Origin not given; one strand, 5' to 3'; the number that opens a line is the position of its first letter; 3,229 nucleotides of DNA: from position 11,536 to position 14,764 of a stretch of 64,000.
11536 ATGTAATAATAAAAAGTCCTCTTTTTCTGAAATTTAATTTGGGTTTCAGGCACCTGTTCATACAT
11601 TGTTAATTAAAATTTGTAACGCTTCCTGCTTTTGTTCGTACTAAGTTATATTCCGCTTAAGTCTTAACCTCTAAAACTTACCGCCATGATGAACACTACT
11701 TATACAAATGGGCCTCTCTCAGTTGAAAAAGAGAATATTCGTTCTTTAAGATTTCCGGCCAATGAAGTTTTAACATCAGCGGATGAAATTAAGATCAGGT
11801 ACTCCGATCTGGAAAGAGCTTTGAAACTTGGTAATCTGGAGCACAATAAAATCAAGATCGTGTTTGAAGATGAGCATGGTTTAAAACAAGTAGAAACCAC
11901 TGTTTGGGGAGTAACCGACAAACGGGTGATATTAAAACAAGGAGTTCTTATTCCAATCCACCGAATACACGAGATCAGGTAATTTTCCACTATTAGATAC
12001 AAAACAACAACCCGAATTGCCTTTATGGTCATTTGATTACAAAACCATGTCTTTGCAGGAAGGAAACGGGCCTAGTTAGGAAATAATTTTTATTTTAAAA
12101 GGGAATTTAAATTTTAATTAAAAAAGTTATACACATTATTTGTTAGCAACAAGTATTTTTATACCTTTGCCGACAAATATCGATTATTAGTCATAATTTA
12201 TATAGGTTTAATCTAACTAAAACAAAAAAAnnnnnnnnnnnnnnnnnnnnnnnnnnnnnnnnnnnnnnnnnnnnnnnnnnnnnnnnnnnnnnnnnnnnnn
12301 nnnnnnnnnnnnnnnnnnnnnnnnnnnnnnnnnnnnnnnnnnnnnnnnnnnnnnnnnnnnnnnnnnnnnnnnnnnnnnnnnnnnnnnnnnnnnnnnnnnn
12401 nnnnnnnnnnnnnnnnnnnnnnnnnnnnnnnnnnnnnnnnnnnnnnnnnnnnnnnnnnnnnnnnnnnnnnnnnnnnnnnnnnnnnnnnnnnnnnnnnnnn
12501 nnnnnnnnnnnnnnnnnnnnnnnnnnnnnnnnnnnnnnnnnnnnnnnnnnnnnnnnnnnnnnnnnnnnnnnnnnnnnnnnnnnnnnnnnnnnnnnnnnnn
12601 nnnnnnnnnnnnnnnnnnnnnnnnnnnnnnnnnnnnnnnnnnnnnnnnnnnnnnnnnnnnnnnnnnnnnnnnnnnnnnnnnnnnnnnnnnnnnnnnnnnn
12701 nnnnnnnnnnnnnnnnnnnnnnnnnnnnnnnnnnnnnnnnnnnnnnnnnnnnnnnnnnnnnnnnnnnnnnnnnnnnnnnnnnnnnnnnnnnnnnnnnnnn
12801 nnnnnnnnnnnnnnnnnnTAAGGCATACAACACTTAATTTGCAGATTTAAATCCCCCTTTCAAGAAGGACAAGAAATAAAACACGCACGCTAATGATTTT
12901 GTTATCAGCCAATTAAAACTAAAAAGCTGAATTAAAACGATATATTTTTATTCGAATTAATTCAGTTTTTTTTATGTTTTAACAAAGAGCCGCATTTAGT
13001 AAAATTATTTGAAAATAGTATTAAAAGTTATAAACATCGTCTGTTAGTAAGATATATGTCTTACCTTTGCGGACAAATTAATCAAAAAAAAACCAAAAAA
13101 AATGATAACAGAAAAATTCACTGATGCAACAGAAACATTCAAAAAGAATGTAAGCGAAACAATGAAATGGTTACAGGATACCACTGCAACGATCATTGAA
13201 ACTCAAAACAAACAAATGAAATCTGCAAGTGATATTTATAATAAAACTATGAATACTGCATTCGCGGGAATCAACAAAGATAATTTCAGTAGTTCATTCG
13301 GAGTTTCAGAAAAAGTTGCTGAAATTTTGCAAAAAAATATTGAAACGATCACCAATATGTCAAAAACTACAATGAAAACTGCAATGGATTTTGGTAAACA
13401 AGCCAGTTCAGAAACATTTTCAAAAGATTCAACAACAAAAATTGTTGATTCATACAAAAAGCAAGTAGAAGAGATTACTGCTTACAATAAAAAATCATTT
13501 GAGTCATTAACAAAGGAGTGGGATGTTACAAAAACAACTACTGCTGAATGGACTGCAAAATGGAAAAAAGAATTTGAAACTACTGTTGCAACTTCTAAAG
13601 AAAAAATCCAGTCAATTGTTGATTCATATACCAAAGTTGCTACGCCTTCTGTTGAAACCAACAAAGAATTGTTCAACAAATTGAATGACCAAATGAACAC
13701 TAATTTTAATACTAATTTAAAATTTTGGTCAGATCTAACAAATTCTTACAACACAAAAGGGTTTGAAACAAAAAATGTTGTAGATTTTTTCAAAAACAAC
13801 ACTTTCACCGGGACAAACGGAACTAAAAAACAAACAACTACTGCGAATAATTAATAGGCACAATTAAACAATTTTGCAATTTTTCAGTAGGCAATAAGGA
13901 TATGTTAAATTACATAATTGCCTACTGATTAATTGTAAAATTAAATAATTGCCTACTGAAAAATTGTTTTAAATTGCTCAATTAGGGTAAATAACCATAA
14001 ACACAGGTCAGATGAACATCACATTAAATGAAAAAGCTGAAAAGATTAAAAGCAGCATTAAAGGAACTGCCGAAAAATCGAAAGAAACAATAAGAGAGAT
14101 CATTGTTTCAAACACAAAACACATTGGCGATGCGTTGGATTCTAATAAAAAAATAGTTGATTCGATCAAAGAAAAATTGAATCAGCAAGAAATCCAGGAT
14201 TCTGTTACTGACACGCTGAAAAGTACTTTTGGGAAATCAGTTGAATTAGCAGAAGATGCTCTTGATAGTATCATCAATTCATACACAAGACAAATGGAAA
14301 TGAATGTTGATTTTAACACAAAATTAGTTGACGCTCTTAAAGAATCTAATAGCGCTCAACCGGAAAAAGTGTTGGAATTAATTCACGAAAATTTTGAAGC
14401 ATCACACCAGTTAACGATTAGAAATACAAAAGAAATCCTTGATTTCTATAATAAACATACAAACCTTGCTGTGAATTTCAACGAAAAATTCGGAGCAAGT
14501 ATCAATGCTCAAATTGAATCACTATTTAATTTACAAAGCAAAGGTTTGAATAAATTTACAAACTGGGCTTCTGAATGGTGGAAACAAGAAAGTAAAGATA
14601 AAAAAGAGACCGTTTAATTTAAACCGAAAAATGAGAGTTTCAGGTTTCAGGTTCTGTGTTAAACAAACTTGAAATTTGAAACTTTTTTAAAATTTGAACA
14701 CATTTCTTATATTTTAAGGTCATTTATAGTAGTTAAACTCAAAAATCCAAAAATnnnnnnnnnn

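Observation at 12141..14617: Three tandem helical K/E-rich paralogs (putative phasins) sharing a 38-bp promoter block with TAccTTTG -7 element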

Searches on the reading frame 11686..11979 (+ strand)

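Call 5: search_protein_families(library=pfam, proteins=[window:11686-11979:+], max_evalue=1)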
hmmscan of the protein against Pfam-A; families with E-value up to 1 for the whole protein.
window:11686-11979:+ (98 aa): 1 family
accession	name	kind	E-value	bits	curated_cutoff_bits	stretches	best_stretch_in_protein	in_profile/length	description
PF18584.7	SYCP2_SLD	-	0.19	12.6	26.5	1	29-75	65-111/112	Synaptonemal complex 2 Spt16M-like domain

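Call 6: search_protein_families(library=ncbifam, proteins=[window:11686-11979:+], max_evalue=0.1)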
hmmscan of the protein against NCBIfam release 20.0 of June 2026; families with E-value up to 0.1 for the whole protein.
window:11686-11979:+ (98 aa): 2 families
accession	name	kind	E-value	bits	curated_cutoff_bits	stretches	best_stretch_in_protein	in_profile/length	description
NF040894.1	puhB_PGC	equivalog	0.042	13.7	110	1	66-91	91-116/176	photosynthetic complex putative assembly protein PuhB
TIGR01353.1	dGTP_triPase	subfamily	0.062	12.8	152.35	1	19-70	189-240/389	dGTP triphosphohydrolase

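Call 87: search_protein_families(library=pfam, proteins=[window:11686-11979:+], max_evalue=0.001)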
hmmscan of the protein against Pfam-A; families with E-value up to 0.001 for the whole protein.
window:11686-11979:+ (98 aa): 0 families

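Call 95: search_protein_families(library=phrogs, proteins=[window:11686-11979:+], max_evalue=0.01)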
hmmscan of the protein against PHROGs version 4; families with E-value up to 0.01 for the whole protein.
window:11686-11979:+ (98 aa): 0 families

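Call 96: search_protein_families(library=padloc, proteins=[window:11686-11979:+], max_evalue=0.01)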
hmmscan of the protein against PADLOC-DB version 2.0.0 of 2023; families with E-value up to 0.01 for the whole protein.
window:11686-11979:+ (98 aa): 0 families

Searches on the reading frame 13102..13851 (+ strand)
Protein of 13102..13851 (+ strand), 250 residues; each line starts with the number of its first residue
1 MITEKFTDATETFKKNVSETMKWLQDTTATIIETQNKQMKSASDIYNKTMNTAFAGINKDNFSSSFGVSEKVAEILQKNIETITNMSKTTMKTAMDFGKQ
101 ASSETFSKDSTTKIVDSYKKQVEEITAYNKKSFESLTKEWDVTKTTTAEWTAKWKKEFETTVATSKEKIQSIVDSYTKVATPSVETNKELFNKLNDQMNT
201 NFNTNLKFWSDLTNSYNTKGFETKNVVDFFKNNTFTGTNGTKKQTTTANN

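Call 5: search_protein_families(library=pfam, proteins=[window:13102-13851:+], max_evalue=1)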
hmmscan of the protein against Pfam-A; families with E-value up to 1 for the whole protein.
window:13102-13851:+ (250 aa): 10 families
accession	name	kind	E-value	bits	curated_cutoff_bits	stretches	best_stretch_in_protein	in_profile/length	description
PF09361.15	Phasin_2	-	0.00023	21.8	24.9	1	54-138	3-87/100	Phasin protein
PF01425.27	Amidase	-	0.0063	16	27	1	7-182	248-408/445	Amidase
PF01442.23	Apolipoprotein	-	0.019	15.1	90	1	4-192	29-186/190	Apolipoprotein A1/A4/E domain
PF07739.18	TipAS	-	0.02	15.8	23.8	1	115-195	6-86/117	TipAS antibiotic-recognition domain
PF17267.7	DUF5333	-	0.02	15.5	27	0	71-133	17-78/110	Family of unknown function (DUF5333)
PF20127.4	DUF6517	-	0.045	14.2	23.9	1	123-245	16-141/187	Family of unknown function (DUF6517)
PF20667.3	Sec10_N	-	0.15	12.6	27.4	0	131-181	13-63/118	Exocyst complex component Sec10, N-terminal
PF22238.1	RIP_P131-like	-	0.19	12.5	27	1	66-120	35-89/96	RIP/P131 family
PF00435.27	Spectrin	-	0.44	11.5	29.9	0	11-35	4-27/105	Spectrin repeat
PF24555.1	CC4_CEP85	-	0.56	11.1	27.3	0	107-151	10-54/85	Centrosomal protein of 85 kDa-like, CC4 coiled-coil domain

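Call 6: search_protein_families(library=ncbifam, proteins=[window:13102-13851:+], max_evalue=0.1)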
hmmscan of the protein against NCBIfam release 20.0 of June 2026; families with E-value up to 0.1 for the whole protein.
window:13102-13851:+ (250 aa): 1 family
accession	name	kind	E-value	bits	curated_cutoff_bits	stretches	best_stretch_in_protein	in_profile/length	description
TIGR01985.1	phasin_2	equivalog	0.041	14.4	99.7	0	4-58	15-69/123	phasin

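Call 10: find_homologous_proteins(query=window:13102-13851:+, max_evalue=0.001)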
Query window:13102-13851:+ (250 aa): 37 proteins with E <= 0.001 among 348 candidates.
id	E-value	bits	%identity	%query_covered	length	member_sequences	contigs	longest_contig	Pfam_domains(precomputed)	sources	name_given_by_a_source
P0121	3.0e-138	477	94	100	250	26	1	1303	PF09361.16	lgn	-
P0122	1.7e-115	403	79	99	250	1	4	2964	-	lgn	-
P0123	1.3e-113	396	78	100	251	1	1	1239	-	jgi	jgi:ribosomal protein S17E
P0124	1.5e-101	357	69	99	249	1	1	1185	-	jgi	jgi:hypothetical protein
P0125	6.3e-101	355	69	98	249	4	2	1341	PF01442.24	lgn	-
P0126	8.2e-101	355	70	99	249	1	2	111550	PF01442.24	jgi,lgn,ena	-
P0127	2.5e-99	350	69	99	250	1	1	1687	PF01442.24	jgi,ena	-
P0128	7.5e-96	338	67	98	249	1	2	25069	-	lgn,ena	-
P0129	7.9e-96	338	91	75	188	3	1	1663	-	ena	-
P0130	4.1e-90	320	65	98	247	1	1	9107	PF01442.24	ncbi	-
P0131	2.3e-89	317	62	100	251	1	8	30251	PF01442.24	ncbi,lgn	-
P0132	7.8e-89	315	65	99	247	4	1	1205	PF01442.24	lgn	-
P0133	2.4e-87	311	64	96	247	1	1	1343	-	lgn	-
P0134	1.5e-86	308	64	98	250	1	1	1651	-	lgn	-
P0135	2.1e-85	304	64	96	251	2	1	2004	PF01442.24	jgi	jgi:hypothetical protein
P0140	1.2e-79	285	65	86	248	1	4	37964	PF01442.24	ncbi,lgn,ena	-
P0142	6.6e-73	263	59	92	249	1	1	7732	PF01442.24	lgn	-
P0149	4.8e-70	254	60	92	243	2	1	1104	PF01442.24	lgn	-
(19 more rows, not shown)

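Call 14: search_protein_families(library=pfam, alignment_id=A3, max_evalue=0.01)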
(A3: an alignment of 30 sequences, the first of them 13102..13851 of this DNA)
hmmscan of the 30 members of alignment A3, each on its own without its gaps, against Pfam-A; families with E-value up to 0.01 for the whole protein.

A. member 1, window:13102-13851:+ (250 aa): 2 families
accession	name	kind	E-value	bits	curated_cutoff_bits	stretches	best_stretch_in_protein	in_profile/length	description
PF09361.15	Phasin_2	-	0.00023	21.8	24.9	1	54-138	3-87/100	Phasin protein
PF01425.27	Amidase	-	0.0063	16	27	1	7-182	248-408/445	Amidase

B. families by the number of members that match (of 30 scanned): 23 families
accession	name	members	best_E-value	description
PF01442.23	Apolipoprotein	20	2.6e-07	Apolipoprotein A1/A4/E domain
PF09361.15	Phasin_2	20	1.8e-05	Phasin protein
PF17316.7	Perilipin_2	3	0.0012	Perilipin protein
PF01476.26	LysM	2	0.00066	LysM domain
PF05811.18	DUF842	2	0.00091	Eukaryotic protein of unknown function (DUF842)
PF13443.12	HTH_26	2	0.0024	Cro/C1-type HTH DNA-binding domain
PF16804.11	DUF5071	2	0.0039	Domain of unknown function (DUF5071)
PF19793.4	DUF6277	2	0.004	Family of unknown function (DUF6277)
PF10045.14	DUF2280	2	0.0041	Uncharacterized conserved protein (DUF2280)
PF09890.14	DUF2117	2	0.0045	Uncharacterized protein conserved in archaea (DUF2117)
PF19618.4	DUF6123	1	0.00083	Family of unknown function (DUF6123)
PF12363.14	Phage_TAC_12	1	0.0015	Phage tail assembly chaperone protein, TAC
PF06152.16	Phage_min_cap2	1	0.0016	Phage minor capsid protein 2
PF10441.14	Urb2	1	0.0025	Urb2/Npa2 family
PF23854.1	DUF7217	1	0.0041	Domain of unknown function (DUF7217)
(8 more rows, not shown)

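Call 17: search_solved_structures(query=A3, max_evalue=10)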
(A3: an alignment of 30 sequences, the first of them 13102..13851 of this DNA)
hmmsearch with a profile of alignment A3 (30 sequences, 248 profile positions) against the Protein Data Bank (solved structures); distinct sequences matched with E-value up to 10: 21.
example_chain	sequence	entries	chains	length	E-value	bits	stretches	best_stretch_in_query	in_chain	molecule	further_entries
6u1s_A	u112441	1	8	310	8.4e-10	41.7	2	75-164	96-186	de novo designed 16-helix transmembrane nanopore, TMHC8_R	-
8tl7_A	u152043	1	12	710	0.011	18.4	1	61-124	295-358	Computationally designed protein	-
8fjg_A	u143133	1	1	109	0.017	17.8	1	136-223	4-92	H12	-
6vfh_B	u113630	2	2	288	0.11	15.2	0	76-120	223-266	T33_dn10B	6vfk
2cbi_A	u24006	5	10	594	0.12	15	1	73-152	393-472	HYALURONIDASE | O-GLCNACASE NAGJ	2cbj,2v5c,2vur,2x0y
8hkx_S17E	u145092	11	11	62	0.13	14.9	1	186-222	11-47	30S ribosomal protein S17e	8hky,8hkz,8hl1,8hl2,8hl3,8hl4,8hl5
5oxd_A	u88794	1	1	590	0.15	14.7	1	74-151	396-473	O-GlcNAcase NagJ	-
4zxl_A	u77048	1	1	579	0.15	14.7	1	74-152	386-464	O-GlcNAcase NagJ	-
2ydq_A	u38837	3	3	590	0.15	14.7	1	74-151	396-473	O-GLCNACASE NAGJ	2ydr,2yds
2j62_A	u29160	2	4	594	0.16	14.6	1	74-152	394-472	O-GlcNAcase NagJ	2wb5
6rhe_A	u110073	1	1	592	0.16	14.6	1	74-152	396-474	O-GlcNAcase NagJ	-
2xpk_A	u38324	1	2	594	0.16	14.6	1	74-152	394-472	O-GLCNACASE NAGJ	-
7khv_A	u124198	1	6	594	0.16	14.6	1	74-152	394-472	O-GlcNAcase NagJ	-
2v5d_A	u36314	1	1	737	0.18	14.4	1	73-151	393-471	O-GLCNACASE NAGJ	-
5j0l_A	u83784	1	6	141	0.39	13.3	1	49-171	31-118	designed protein 3L6HC2_2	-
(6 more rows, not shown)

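Call 35: predict_structure(alignment_id=A3)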
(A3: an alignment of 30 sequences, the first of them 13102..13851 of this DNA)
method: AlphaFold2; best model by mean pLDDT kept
length: 250 residues; sequences in the alignment: 30
mean_pLDDT: 55.2   pTM: 0.55
mean pLDDT of the five models: 55.2, 55.1, 50.5, 49.6, 47.6
residues with pLDDT >= 90: 0; 70-90: 17; 50-70: 167; < 50: 66
segments of 3 or more residues with pLDDT < 50: 1-14, 53-68, 220-250
pLDDT, mean of each block of 10 residues (from residue 1): 34 48 58 60 58 44 42 58 61 62 56 62 59 61 59 68 68 72 66 70 63 59 36 29 28
secondary structure, 60 per line:
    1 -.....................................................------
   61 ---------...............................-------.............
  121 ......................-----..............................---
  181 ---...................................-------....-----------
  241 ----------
elements in order: H2-54 H70-100 H108-142 H148-177 H184-218 H226-229

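Call 48: search_protein_representatives(alignment_id=A3)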
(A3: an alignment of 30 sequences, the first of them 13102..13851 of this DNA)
Query: 30 sequences, 248 profile positions. Proteins with E-value up to 0.001 (for the whole library): 165; up to 1e-10: 77; up to 1e-30: 25. The best 150 are listed.
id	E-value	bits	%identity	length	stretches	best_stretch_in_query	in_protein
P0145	1.6e-111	388.1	-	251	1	1-245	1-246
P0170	3.2e-72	259.3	-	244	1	1-244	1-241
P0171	1.7e-64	234.0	-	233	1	1-228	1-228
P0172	6.2e-60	219.1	-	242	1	1-228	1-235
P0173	1.2e-57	211.6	-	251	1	1-230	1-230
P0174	3.0e-57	210.3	-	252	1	2-245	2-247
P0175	4.6e-55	203.1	-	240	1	1-228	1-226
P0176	5.1e-49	183.3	-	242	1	1-226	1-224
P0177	3.3e-46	174.1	-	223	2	73-243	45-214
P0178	1.0e-44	169.2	-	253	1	1-243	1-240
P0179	7.3e-44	166.4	-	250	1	1-244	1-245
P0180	1.8e-42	161.9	-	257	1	1-244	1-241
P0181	1.8e-40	155.3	-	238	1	1-225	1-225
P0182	7.0e-39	150.1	-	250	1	1-245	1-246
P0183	1.0e-38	149.5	-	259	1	1-227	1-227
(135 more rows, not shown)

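Call 50: search_protein_families(library=pfam, alignment_id=A5, max_evalue=0.0001)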
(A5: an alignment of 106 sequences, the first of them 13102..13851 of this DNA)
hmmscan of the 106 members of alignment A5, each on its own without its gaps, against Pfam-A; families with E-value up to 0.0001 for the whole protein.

A. member 1, window:13102-13851:+ (250 aa): 0 families

B. families by the number of members that match (of 106 scanned): 3 families
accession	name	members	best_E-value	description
PF09361.15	Phasin_2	7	6.2e-06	Phasin protein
PF01442.23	Apolipoprotein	3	5.6e-06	Apolipoprotein A1/A4/E domain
PF02388.22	FemAB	1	3.1e-05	FemAB family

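Call 95: search_protein_families(library=phrogs, proteins=[window:13102-13851:+], max_evalue=0.01)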
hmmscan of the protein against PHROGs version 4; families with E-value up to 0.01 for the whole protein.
window:13102-13851:+ (250 aa): 2 families
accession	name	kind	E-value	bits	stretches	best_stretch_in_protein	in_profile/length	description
phrog_31167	-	unknown function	0.0041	17.1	1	136-207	381-452/515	-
phrog_17634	-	unknown function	0.0072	17.5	0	78-143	10-79/81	-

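Call 96: search_protein_families(library=padloc, proteins=[window:13102-13851:+], max_evalue=0.01)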
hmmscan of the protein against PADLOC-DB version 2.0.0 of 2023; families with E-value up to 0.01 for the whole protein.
window:13102-13851:+ (250 aa): 3 families
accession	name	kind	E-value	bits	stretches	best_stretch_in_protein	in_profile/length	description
PDLC00601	ZorA1|ZorA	-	0.0003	17.6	1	8-199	326-510/699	MotA/ExbB/TolQ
PDLC00648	ZorA3|ZorA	-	0.001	15.9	1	9-211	249-465/692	MotA/ExbB/TolQ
PDLC00517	JetC1|JetC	-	0.0039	13.5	1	27-213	658-844/1119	DUF3584 domain; MukB-like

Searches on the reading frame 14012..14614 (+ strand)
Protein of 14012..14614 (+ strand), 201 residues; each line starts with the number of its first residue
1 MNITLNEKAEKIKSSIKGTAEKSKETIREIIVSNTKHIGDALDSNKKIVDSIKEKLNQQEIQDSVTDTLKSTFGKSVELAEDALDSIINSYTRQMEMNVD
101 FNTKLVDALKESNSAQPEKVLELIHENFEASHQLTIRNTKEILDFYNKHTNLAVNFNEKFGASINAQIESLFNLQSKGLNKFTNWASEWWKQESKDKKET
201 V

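Call 5: search_protein_families(library=pfam, proteins=[window:14012-14614:+], max_evalue=1)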
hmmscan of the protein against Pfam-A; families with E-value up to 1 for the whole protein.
window:14012-14614:+ (201 aa): 16 families
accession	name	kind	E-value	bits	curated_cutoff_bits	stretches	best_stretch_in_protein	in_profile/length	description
PF19915.4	bpX0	-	0.0013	19.5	27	1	107-184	78-154/161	MoxR-vWA-beta-propeller ternary system domain bpX0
PF02621.19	VitK2_biosynth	-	0.018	15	26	0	118-187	185-251/252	Menaquinone biosynthesis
PF09384.15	UTP15_C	-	0.023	14.9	33.1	0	104-170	62-129/147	UTP15 C terminal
PF22667.2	Lon_lid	-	0.036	14.2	27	1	75-93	8-26/57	Lon protease AAA+ ATPase lid domain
PF06896.17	Phage_TAC_3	-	0.04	15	22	1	2-69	29-99/117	Phage tail assembly chaperone proteins, TAC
PF07240.16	Turandot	-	0.044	14.2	27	0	135-152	7-24/80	Stress-inducible humoral factor Turandot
PF07579.16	DUF1548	-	0.052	14.3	22.7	0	68-95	11-38/135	Domain of Unknown Function (DUF1548)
PF22179.2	RickCE_cat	-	0.072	13.9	27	0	24-66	21-63/102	RickCE-like, catalytic domain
PF15646.12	Tox-REase-2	-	0.11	13.1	27.6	1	29-97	36-108/129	Restriction endonuclease fold toxin 2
PF24411.1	DUF7545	-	0.13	13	27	1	96-165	17-88/95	Family of unknown function (DUF7545)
PF03048.19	Herpes_UL92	-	0.14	12.4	21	1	19-82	74-138/191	UL92 family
PF02993.19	MCPVI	-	0.15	12.3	28.4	1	47-94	54-106/225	Minor capsid protein VI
PF21431.3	Col-Pyo_DNase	-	0.38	11.4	27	0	157-198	19-58/124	Colicin/Pyocin-S2, DNase domain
PF24564.1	DUF7605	-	0.46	10.8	27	1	4-94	57-148/183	Domain of unknown function (DUF7605)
PF24915.1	Spectrin_SESTD1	-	0.6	11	27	1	4-59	42-98/110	SESTD1-like, spectrin repeat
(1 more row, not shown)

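Call 6: search_protein_families(library=ncbifam, proteins=[window:14012-14614:+], max_evalue=0.1)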
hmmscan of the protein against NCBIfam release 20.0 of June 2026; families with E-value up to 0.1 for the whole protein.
window:14012-14614:+ (201 aa): 3 families
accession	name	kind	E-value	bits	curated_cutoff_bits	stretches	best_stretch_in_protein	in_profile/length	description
TIGR01985.1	phasin_2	equivalog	0.0052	17.2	99.7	0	46-108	11-74/123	phasin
NF047840.1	lipo_Ag473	exception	0.0067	17.2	100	1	7-86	48-130/136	Ag473 family lipoprotein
NF041170.1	Oxoac_fdxalpha_Archa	equivalog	0.033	12.5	800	1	43-163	106-223/636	2-oxoacid:ferredoxin oxidoreductase subunit alpha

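Call 95: search_protein_families(library=phrogs, proteins=[window:14012-14614:+], max_evalue=0.01)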
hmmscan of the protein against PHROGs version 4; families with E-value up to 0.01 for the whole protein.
window:14012-14614:+ (201 aa): 0 families

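Call 96: search_protein_families(library=padloc, proteins=[window:14012-14614:+], max_evalue=0.01)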
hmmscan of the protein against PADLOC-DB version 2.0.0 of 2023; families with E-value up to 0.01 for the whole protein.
window:14012-14614:+ (201 aa): 1 family
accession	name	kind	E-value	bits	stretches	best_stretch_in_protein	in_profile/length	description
PDLC00648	ZorA3|ZorA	-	0.0082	12.9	0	57-190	260-463/692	MotA/ExbB/TolQ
